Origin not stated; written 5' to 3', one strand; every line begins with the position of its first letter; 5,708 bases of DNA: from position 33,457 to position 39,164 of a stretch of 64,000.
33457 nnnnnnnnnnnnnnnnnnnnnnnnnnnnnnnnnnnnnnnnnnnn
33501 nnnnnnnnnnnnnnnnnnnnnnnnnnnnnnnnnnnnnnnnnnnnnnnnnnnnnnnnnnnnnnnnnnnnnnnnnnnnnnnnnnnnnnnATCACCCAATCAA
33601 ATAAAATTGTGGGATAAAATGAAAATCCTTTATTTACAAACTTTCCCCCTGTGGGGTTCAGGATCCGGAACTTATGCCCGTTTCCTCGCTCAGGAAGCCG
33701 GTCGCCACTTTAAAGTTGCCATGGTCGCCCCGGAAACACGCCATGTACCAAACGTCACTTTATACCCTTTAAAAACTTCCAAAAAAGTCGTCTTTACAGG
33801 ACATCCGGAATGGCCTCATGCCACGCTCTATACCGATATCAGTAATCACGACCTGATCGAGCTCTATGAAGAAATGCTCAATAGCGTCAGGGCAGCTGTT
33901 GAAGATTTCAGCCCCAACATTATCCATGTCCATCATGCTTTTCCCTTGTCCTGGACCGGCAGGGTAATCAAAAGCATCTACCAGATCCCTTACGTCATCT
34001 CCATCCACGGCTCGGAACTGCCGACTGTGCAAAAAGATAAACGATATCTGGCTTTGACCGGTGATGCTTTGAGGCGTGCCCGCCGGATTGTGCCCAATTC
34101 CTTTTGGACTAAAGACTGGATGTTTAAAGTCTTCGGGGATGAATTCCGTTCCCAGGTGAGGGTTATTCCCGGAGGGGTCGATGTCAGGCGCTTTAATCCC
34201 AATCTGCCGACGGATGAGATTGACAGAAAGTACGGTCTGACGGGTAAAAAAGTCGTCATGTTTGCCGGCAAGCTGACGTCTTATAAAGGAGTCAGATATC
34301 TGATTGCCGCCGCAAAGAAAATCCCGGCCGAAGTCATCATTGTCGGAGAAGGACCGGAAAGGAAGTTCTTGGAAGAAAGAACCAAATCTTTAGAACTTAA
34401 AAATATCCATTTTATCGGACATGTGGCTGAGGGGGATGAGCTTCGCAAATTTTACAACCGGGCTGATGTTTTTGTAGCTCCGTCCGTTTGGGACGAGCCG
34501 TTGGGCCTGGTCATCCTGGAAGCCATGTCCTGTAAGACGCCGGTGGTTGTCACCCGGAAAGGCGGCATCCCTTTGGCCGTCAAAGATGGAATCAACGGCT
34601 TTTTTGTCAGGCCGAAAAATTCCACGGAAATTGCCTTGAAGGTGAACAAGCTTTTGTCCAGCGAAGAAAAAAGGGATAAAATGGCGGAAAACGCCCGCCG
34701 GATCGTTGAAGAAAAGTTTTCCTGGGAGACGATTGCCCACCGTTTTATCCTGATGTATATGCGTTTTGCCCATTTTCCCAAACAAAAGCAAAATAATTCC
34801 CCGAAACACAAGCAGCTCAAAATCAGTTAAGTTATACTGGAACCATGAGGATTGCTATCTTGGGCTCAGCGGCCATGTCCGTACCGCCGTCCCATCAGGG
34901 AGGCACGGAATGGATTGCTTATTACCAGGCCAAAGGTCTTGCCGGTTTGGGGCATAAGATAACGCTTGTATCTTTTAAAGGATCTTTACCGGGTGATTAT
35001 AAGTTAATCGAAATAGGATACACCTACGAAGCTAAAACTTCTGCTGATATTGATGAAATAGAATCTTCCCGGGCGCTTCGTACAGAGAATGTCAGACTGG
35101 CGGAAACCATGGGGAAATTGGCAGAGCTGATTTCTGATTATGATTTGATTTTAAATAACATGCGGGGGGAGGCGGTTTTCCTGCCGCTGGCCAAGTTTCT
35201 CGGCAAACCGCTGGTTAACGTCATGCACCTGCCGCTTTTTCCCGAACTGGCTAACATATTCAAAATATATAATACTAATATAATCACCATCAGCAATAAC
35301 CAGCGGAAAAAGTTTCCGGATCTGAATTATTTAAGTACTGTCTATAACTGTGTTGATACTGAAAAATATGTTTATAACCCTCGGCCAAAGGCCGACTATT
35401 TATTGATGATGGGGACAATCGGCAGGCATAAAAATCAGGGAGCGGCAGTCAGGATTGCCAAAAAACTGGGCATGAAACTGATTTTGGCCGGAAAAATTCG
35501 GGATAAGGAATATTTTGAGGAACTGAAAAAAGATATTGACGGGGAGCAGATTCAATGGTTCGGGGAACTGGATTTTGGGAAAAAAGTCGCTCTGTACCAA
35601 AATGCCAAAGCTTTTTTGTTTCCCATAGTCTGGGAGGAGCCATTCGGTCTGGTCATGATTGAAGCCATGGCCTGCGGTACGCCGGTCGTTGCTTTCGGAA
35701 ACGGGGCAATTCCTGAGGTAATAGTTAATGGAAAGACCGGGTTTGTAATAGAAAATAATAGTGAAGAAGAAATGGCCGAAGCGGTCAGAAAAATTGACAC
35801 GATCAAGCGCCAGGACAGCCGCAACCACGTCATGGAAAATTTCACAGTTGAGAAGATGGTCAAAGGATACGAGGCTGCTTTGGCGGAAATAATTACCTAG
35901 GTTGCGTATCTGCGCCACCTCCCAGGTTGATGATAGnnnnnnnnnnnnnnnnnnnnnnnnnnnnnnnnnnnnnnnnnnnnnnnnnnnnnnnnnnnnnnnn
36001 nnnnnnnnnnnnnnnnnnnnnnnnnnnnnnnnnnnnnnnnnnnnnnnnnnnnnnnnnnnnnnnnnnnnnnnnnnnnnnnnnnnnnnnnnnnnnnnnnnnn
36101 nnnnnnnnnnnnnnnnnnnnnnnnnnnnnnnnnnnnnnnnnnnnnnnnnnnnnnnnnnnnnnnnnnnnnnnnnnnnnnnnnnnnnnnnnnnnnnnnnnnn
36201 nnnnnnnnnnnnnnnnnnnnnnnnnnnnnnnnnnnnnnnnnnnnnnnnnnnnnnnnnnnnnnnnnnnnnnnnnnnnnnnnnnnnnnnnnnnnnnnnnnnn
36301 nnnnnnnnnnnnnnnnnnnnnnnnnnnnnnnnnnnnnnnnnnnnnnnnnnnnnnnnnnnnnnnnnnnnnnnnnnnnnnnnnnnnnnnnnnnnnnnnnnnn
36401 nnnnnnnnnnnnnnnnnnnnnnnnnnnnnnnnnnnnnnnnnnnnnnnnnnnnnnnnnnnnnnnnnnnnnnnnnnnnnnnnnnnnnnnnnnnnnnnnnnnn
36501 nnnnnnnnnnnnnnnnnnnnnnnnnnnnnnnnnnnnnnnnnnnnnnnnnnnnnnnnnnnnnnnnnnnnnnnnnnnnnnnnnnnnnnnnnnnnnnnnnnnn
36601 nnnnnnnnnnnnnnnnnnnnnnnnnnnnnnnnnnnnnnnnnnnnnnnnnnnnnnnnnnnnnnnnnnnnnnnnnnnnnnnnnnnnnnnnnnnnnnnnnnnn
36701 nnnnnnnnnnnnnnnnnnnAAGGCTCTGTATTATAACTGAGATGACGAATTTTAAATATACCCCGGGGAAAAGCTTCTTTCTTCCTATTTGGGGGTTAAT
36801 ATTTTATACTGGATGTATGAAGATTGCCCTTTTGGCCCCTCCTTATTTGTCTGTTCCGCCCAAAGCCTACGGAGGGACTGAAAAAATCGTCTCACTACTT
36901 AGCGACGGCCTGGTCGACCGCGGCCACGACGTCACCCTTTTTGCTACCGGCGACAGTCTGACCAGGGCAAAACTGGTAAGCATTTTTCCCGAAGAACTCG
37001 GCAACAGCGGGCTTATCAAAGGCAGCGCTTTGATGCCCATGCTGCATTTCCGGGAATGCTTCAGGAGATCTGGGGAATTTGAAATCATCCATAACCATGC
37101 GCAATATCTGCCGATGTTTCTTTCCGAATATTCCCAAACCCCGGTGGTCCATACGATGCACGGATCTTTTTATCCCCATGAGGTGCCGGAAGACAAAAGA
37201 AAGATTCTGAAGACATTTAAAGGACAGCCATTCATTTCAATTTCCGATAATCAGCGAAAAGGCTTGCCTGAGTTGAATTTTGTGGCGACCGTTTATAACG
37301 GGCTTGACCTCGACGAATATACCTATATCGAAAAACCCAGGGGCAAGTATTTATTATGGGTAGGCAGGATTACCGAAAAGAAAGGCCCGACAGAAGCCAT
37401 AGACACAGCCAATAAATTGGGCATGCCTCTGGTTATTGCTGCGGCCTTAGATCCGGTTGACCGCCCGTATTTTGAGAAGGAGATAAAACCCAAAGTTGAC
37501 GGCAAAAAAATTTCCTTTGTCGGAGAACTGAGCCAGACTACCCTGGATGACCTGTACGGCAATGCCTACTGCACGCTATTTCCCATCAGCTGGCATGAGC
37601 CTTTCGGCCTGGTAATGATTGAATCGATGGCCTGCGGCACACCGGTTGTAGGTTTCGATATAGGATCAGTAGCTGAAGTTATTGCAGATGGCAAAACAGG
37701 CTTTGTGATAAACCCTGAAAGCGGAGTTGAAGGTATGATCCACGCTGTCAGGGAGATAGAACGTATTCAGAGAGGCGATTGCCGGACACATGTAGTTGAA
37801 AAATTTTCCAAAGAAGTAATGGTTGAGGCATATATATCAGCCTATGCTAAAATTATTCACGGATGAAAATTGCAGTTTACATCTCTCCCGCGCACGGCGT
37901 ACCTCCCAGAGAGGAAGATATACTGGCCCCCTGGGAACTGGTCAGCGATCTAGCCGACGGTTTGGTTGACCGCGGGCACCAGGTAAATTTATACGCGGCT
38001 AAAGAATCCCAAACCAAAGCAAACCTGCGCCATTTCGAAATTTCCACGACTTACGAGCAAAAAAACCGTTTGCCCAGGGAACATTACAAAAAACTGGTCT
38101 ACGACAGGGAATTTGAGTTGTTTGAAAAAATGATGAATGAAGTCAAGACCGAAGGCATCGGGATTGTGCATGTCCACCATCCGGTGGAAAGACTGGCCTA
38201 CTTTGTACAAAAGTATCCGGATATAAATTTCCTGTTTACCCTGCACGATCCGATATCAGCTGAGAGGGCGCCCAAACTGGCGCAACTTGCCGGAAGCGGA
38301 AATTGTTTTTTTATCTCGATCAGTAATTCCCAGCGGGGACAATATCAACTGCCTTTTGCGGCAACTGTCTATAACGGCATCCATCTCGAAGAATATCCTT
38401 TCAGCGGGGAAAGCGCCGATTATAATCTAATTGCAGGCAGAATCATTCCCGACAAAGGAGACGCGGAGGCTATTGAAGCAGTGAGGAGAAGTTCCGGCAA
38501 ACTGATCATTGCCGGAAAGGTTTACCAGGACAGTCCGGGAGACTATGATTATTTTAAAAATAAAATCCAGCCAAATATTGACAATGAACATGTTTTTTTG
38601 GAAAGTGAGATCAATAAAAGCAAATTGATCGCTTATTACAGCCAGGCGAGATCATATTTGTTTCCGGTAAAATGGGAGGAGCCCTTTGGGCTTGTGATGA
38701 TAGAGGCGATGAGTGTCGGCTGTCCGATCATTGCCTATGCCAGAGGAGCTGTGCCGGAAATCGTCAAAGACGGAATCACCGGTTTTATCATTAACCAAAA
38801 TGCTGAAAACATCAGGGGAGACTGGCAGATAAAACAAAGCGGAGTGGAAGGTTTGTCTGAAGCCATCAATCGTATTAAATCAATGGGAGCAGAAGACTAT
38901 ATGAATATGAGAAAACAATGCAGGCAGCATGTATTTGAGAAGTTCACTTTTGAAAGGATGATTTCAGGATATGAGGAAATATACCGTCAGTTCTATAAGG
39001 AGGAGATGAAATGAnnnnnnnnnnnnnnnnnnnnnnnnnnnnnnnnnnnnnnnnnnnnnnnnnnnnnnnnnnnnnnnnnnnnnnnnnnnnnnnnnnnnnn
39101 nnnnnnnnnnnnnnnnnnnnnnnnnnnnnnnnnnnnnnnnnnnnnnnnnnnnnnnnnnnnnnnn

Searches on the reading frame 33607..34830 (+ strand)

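Call 20: search_protein_families(library=pfam, proteins=[window:33607-34830:+], max_evalue=0.01)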
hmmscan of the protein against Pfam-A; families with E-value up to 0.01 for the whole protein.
window:33607-34830:+ (407 aa): 7 families
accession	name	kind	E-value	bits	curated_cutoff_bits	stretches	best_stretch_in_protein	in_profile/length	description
PF00534.26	Glycos_transf_1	-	1.6e-44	151.9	26.4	1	203-365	3-171/172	Glycosyl transferases group 1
PF13692.12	Glyco_trans_1_4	-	1.4e-35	123.1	27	1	215-351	2-141/142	Glycosyl transferases group 1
PF13439.12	Glyco_transf_4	-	4.4e-18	66.3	28.5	1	18-195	2-170/170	Glycosyltransferase Family 4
PF13524.12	Glyco_trans_1_2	-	1.8e-12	47.8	25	1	232-380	5-142/144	Glycosyl transferase-like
PF20706.3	GT4-conflict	-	3.8e-11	43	26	1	178-379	159-384/385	Family 4 Glycosyltransferase in conflict systems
PF13579.12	Glyco_trans_4_4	-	4e-11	43.9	29.7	1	88-190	57-158/158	Glycosyl transferase 4-like domain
PF13477.12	Glyco_trans_4_2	-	8.1e-07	29.7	23.4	1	85-162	59-136/139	Glycosyl transferase 4-like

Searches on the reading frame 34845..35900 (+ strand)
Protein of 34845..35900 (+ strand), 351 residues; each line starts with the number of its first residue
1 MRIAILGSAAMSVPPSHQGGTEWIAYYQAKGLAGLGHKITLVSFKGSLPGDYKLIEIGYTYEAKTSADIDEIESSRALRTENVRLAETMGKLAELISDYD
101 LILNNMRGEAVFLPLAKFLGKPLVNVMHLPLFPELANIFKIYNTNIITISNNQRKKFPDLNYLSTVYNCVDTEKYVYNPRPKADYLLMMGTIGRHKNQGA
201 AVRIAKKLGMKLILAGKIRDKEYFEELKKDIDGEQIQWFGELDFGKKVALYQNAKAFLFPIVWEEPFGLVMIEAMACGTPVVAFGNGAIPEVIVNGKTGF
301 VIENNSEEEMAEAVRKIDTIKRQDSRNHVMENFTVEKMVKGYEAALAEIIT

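Call 20: search_protein_families(library=pfam, proteins=[window:34845-35900:+], max_evalue=0.01)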
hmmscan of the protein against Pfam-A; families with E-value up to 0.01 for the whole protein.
window:34845-35900:+ (351 aa): 5 families
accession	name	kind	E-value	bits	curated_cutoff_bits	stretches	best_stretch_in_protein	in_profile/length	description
PF00534.26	Glycos_transf_1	-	8e-30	104.1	26.4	1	177-319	9-157/172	Glycosyl transferases group 1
PF13692.12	Glyco_trans_1_4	-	3.8e-25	89.2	27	1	196-316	15-138/142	Glycosyl transferases group 1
PF13439.12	Glyco_transf_4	-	2.3e-05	24.9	28.5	1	19-173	2-169/170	Glycosyltransferase Family 4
PF20706.3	GT4-conflict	-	0.0049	16.3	26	0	251-283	279-310/385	Family 4 Glycosyltransferase in conflict systems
PF13524.12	Glyco_trans_1_2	-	0.0054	17.1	25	0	209-318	14-112/144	Glycosyl transferase-like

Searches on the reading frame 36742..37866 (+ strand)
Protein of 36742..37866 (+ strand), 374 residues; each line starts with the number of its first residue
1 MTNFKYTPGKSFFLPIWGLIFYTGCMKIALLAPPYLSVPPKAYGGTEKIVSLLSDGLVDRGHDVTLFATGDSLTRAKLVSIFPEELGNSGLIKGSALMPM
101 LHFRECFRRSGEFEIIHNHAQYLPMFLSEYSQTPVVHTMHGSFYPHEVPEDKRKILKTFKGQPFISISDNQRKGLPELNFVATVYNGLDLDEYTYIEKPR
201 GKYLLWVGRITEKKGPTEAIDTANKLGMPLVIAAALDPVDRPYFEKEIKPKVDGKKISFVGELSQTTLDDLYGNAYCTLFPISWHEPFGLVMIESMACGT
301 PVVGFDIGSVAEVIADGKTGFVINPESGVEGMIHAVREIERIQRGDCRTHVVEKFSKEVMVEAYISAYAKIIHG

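Call 20: search_protein_families(library=pfam, proteins=[window:36742-37866:+], max_evalue=0.01)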
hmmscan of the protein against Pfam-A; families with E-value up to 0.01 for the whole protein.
window:36742-37866:+ (374 aa): 5 families
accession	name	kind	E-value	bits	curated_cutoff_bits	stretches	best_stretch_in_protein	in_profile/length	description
PF00534.26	Glycos_transf_1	-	1.6e-24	86.8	26.4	1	200-342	14-158/172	Glycosyl transferases group 1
PF13692.12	Glyco_trans_1_4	-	4.5e-20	72.8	27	1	202-338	2-138/142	Glycosyl transferases group 1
PF13439.12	Glyco_transf_4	-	1.9e-12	48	28.5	1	43-191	1-169/170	Glycosyltransferase Family 4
PF13579.12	Glyco_trans_4_4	-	0.00016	22.5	29.7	1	44-146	1-108/158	Glycosyl transferase 4-like domain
PF20706.3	GT4-conflict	-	0.0048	16.4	26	1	265-303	272-309/385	Family 4 Glycosyltransferase in conflict systems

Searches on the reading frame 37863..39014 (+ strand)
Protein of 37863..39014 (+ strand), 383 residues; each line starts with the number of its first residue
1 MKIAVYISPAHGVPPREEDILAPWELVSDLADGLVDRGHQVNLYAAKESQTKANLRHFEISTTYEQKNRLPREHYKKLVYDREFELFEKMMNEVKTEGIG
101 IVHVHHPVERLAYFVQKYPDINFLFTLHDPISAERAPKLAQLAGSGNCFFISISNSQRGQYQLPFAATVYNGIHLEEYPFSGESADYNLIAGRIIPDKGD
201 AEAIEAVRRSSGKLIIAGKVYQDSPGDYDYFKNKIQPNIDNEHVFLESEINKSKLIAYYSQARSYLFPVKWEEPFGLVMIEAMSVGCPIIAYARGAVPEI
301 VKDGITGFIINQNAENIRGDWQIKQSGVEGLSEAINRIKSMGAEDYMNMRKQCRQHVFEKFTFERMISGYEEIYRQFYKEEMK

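Call 20: search_protein_families(library=pfam, proteins=[window:37863-39014:+], max_evalue=0.01)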
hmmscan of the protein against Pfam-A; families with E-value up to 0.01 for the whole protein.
window:37863-39014:+ (383 aa): 3 families
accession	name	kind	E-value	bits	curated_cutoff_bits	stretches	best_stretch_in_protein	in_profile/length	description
PF00534.26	Glycos_transf_1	-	7.9e-23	81.3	26.4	1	189-315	19-146/172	Glycosyl transferases group 1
PF13692.12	Glyco_trans_1_4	-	1.4e-16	61.5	27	1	202-315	22-130/142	Glycosyl transferases group 1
PF13439.12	Glyco_transf_4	-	3.9e-08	33.9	28.5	1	27-132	8-108/170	Glycosyltransferase Family 4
